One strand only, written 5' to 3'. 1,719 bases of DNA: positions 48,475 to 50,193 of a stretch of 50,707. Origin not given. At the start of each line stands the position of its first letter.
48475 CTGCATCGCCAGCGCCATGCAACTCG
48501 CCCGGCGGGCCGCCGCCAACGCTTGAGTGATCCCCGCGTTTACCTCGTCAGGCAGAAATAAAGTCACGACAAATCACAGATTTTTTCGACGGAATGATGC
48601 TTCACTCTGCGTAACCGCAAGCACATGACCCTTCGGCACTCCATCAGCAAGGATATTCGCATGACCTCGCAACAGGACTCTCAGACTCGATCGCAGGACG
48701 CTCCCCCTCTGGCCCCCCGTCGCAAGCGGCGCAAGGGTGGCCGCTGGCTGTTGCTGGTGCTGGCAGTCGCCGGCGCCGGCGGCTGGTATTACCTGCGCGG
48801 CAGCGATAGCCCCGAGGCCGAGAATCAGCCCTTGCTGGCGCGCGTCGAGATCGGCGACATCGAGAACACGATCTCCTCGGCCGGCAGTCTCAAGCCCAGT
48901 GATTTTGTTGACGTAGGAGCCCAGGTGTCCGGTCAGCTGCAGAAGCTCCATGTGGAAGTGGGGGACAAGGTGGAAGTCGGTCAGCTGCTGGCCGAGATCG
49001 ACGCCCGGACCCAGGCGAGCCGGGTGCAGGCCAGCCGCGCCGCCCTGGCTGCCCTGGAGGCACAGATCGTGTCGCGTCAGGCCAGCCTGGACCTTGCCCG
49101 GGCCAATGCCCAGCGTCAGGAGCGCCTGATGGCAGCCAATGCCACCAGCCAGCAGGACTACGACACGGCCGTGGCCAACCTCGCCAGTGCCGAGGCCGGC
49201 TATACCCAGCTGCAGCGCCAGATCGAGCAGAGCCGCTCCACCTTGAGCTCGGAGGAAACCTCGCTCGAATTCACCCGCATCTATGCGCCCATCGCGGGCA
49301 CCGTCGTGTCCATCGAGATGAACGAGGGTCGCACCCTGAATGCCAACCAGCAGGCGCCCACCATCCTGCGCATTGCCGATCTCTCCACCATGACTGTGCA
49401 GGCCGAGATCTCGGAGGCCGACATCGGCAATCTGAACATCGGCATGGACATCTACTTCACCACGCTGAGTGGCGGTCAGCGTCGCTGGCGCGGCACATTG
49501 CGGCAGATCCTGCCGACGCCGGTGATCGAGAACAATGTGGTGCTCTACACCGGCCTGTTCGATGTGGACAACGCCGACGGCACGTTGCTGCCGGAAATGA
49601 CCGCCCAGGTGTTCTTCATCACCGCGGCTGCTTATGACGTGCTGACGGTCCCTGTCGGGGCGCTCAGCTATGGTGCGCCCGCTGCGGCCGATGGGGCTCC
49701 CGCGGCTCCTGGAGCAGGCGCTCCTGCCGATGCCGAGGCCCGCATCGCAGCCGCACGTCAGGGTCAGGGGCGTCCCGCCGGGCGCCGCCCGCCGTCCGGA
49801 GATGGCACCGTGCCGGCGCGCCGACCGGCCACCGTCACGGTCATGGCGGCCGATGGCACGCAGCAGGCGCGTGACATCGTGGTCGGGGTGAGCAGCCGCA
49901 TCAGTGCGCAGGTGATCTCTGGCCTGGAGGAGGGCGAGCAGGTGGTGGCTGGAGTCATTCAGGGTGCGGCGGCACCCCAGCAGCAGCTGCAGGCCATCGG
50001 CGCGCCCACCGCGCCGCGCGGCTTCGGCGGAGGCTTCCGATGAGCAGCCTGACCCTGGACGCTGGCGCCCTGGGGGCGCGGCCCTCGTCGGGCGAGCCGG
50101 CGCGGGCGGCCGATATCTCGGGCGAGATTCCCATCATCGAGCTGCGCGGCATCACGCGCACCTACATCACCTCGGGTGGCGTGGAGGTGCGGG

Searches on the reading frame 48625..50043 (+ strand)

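Call 9: search_protein_families(library=pfam, proteins=[window:48625-50043:+], max_evalue=0.001)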
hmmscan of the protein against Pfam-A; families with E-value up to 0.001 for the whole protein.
window:48625-50043:+ (472 aa): 6 families
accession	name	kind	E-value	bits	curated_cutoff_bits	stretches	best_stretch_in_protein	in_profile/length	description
PF16576.10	HlyD_D23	-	4.5e-19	69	30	1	92-327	17-214/214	Barrel-sandwich domain of CusB or HlyD membrane-fusion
PF13437.12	HlyD_3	-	6.4e-15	56.2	22.2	1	219-322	2-104/106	HlyD family secretion protein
PF00364.28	Biotin_lipoyl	-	9e-08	32.3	22.1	1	95-125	43-73/73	Biotin-requiring enzyme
PF13533.13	Biotin_lipoyl_2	-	1.1e-06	28.8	29.8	1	99-126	5-32/32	Biotin-lipoyl like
PF13375.12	RnfC_N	-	0.00046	20.6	25.6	0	100-137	36-72/101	RnfC Barrel sandwich hybrid domain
PF01551.29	Peptidase_M23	-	0.00058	20.5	28.7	0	103-131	50-78/96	Peptidase family M23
